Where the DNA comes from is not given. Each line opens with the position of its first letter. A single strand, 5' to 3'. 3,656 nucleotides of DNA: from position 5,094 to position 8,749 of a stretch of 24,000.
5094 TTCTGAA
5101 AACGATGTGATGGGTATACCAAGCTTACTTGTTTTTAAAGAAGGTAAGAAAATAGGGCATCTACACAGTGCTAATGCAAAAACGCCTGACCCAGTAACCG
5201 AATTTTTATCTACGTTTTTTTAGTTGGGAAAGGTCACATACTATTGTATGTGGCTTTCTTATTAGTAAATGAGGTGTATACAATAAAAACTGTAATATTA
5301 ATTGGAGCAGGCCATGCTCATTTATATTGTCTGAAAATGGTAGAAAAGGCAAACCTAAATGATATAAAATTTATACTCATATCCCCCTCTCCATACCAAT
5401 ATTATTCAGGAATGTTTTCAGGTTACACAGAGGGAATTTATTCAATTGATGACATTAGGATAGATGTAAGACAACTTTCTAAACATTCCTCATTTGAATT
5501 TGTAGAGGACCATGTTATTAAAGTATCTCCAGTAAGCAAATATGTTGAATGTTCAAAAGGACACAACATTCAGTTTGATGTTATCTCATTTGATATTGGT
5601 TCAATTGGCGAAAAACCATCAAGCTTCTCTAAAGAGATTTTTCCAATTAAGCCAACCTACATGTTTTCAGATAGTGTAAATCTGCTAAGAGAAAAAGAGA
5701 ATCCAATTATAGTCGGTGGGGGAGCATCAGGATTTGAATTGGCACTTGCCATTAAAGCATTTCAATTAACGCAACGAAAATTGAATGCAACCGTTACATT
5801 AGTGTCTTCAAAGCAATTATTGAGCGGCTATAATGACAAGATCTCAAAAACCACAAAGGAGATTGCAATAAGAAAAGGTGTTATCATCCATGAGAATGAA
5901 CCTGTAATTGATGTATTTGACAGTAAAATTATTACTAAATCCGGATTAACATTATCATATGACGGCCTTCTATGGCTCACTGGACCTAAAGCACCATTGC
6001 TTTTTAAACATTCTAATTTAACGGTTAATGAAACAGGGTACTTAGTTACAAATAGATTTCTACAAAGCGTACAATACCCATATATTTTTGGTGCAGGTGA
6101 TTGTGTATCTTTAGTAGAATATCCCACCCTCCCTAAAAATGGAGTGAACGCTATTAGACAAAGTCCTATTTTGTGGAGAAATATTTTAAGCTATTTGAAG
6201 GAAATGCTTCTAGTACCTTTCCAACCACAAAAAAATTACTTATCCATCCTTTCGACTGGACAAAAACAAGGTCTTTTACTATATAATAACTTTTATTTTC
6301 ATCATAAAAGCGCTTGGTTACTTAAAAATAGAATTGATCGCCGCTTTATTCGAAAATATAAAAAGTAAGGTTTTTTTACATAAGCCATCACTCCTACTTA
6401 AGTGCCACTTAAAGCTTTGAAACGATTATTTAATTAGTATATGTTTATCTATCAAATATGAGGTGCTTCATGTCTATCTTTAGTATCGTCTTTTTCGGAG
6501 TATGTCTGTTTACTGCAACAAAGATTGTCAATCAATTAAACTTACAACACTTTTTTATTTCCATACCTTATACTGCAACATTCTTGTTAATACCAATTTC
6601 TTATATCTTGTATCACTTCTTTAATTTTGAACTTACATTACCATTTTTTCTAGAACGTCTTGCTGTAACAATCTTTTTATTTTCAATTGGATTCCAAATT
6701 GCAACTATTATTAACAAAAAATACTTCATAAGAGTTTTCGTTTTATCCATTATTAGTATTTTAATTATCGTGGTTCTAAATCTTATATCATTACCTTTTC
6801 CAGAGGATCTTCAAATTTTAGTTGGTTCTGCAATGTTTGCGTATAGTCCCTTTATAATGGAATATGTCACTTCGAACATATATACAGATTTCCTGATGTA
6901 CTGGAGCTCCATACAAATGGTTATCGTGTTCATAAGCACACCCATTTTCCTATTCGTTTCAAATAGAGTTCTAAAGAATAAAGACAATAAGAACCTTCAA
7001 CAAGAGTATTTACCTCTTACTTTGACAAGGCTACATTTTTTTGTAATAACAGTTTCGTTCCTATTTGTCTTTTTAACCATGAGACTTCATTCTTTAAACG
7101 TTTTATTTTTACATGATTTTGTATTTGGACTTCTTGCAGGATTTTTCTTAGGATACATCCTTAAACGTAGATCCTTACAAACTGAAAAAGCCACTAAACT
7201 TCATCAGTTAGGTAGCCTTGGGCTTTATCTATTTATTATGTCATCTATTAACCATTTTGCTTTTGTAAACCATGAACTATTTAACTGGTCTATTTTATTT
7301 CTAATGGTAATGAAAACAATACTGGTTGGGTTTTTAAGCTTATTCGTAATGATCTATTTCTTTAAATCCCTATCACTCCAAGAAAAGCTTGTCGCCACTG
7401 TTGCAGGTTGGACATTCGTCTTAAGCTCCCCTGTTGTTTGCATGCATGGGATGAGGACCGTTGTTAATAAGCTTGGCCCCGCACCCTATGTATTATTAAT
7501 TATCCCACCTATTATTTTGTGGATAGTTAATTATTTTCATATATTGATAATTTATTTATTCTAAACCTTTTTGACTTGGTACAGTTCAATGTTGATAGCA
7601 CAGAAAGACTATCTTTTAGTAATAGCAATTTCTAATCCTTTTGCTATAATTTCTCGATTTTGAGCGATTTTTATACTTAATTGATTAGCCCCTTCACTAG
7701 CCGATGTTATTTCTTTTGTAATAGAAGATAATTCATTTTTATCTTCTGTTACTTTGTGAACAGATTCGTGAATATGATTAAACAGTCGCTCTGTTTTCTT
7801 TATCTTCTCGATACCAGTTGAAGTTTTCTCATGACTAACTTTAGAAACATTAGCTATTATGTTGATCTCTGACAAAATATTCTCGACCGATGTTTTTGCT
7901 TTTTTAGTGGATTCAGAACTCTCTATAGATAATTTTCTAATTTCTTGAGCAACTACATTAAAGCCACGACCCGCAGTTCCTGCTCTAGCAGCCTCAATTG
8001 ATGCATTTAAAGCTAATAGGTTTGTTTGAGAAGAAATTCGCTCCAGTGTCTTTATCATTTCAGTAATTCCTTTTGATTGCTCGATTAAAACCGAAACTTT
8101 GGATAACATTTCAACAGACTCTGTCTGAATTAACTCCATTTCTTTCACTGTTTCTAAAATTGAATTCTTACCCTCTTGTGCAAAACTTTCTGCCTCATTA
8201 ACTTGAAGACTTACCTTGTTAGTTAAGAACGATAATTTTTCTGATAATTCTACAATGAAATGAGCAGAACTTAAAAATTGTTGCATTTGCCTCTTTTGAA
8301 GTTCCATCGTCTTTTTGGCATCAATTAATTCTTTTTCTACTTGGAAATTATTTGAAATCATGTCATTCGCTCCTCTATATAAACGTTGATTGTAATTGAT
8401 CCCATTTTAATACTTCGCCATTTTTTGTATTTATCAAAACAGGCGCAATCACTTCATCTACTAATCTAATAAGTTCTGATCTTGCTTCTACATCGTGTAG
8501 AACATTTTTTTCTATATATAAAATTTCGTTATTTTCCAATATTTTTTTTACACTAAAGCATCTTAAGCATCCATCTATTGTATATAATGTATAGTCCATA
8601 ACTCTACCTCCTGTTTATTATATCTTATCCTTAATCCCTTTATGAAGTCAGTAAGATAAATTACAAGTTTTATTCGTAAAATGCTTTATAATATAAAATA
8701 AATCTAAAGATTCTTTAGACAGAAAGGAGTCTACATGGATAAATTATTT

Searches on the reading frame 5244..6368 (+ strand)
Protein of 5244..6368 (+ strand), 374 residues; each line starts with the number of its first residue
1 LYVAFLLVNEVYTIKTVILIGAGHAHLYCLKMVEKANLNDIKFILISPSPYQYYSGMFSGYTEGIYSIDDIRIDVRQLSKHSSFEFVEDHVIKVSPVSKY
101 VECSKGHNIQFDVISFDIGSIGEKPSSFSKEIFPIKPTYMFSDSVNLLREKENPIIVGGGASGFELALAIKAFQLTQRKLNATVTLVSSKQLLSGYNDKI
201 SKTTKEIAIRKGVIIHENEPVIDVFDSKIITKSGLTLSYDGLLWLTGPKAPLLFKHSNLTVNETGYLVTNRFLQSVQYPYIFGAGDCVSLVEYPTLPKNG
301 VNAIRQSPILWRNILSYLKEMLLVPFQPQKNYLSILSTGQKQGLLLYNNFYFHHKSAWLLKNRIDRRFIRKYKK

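Call 36: search_protein_families(library=ncbifam, proteins=[window:5244-6368:+], max_evalue=0.0001)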
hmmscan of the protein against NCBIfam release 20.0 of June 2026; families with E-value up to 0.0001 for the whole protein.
window:5244-6368:+ (374 aa): 8 families
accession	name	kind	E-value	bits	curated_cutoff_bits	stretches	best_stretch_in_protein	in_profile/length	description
TIGR03169.1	Nterm_to_SelD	hypoth_equivalog_domain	2.5e-82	277.1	310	1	17-372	2-365/365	pyridine nucleotide-disulfide oxidoreductase family protein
TIGR04369.1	fusion_not_SelD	hypoth_equivalog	1.3e-45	155.8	700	1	19-373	1-339/701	oxidoreductase/SelD-related fusion protein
TIGR03385.1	CoA_CoA_reduc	equivalog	2.5e-07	29.8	578.8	1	111-291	104-286/439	CoA-disulfide reductase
TIGR01350.1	lipoamide_DH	equivalog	2.8e-07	29.6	408.8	1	122-289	140-310/461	dihydrolipoyl dehydrogenase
NF049943.1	SQR_III_seleno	exception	1.1e-06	27.8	525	0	15-118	1-104/406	type III sulfide quinone reductase, selenoprotein subtype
TIGR02053.1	MerA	equivalog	5.8e-06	25.6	454.45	1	151-293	167-313/465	mercury(II) reductase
NF045765.1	PhenlGlyoxDHPadH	equivalog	1.6e-05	24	475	1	18-293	6-282/416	NADH-dependent phenylglyoxylate dehydrogenase subunit epsilon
NF011565.0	PRK14989.1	subfamily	2.4e-05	22.6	883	1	17-290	6-285/847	nitrite reductase large subunit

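Call 37: search_protein_families(library=pfam, proteins=[window:5244-6368:+], max_evalue=0.0001)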
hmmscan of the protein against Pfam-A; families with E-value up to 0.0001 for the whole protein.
window:5244-6368:+ (374 aa): 2 families
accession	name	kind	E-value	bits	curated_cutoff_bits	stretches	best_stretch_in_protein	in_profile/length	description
PF07992.20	Pyr_redox_2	-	1.9e-23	83.8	26.1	1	16-306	2-290/291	Pyridine nucleotide-disulphide oxidoreductase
PF00070.33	Pyr_redox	-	9.4e-06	26.5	22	1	155-224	3-66/82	Pyridine nucleotide-disulphide oxidoreductase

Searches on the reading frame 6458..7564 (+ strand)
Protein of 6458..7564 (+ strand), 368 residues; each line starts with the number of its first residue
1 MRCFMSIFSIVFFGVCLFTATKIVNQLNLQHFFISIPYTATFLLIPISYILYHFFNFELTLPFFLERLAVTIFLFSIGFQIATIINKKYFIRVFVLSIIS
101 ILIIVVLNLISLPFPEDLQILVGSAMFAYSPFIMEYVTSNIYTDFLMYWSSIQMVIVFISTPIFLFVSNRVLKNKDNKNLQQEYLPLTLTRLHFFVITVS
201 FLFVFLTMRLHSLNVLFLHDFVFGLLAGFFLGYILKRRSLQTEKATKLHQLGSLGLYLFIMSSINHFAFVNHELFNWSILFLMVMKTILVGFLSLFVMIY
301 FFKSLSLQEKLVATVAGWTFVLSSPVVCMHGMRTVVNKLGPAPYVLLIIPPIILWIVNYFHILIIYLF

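Call 28: search_protein_families(library=pfam, proteins=[window:6458-7564:+], max_evalue=0.00001)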
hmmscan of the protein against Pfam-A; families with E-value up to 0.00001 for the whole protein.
window:6458-7564:+ (368 aa): 0 families

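Call 36: search_protein_families(library=ncbifam, proteins=[window:6458-7564:+], max_evalue=0.0001)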
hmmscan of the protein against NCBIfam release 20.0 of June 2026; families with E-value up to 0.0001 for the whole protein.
window:6458-7564:+ (368 aa): 1 family
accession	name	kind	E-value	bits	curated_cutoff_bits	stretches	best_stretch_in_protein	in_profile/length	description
TIGR00210.1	gltS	equivalog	9.8e-05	21.3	310.75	1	195-365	222-390/398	sodium/glutamate symporter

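Call 37: search_protein_families(library=pfam, proteins=[window:6458-7564:+], max_evalue=0.0001)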
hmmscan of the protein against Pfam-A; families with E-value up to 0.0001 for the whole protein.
window:6458-7564:+ (368 aa): 0 families

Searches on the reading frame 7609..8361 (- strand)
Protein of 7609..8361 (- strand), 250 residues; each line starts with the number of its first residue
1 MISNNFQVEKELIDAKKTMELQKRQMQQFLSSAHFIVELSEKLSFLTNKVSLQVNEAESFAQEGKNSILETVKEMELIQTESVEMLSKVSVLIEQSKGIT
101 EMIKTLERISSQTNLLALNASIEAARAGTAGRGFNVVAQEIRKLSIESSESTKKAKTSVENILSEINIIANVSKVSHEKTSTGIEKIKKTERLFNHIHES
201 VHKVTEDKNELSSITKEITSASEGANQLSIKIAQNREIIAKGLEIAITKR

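Call 28: search_protein_families(library=pfam, proteins=[window:7609-8361:-], max_evalue=0.00001)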
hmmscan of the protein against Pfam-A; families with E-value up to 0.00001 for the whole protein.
window:7609-8361:- (250 aa): 1 family
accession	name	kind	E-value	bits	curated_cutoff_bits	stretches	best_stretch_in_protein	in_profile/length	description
PF00015.26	MCPsignal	-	1.7e-34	119.5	34.6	1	54-232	4-168/172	Methyl-accepting chemotaxis protein (MCP) signalling domain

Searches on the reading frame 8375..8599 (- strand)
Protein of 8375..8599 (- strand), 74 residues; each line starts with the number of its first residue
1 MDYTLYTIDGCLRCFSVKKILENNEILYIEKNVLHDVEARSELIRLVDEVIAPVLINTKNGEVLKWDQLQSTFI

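Call 36: search_protein_families(library=ncbifam, proteins=[window:8375-8599:-], max_evalue=0.0001)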
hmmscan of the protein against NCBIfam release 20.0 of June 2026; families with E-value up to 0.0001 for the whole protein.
window:8375-8599:- (74 aa): 4 families
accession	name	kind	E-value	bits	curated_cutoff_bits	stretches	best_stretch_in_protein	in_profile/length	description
TIGR02196.1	GlrX_YruB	hypoth_equivalog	5.1e-08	33.3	88.55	1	4-56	3-55/74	glutaredoxin-like protein, YruB-family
NF041212.1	Uxx_star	subfamily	1.9e-07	31.2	66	1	4-59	2-58/70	Uxx-star family glutaredoxin-like (seleno)protein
TIGR02194.1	GlrX_NrdH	subfamily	4e-05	23.7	85.75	1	4-46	2-44/72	glutaredoxin-like protein NrdH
NF045501.1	HUGP_GUXX-star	exception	6e-05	22.6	325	1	5-61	169-226/236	HUGP/GUXX-star fusion selenoprotein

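Call 37: search_protein_families(library=pfam, proteins=[window:8375-8599:-], max_evalue=0.0001)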
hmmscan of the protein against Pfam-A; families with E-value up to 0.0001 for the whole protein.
window:8375-8599:- (74 aa): 1 family
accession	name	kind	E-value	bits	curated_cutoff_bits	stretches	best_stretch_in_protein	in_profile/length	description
PF00462.30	Glutaredoxin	-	5.7e-07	30.1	22.9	1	4-56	2-54/60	Glutaredoxin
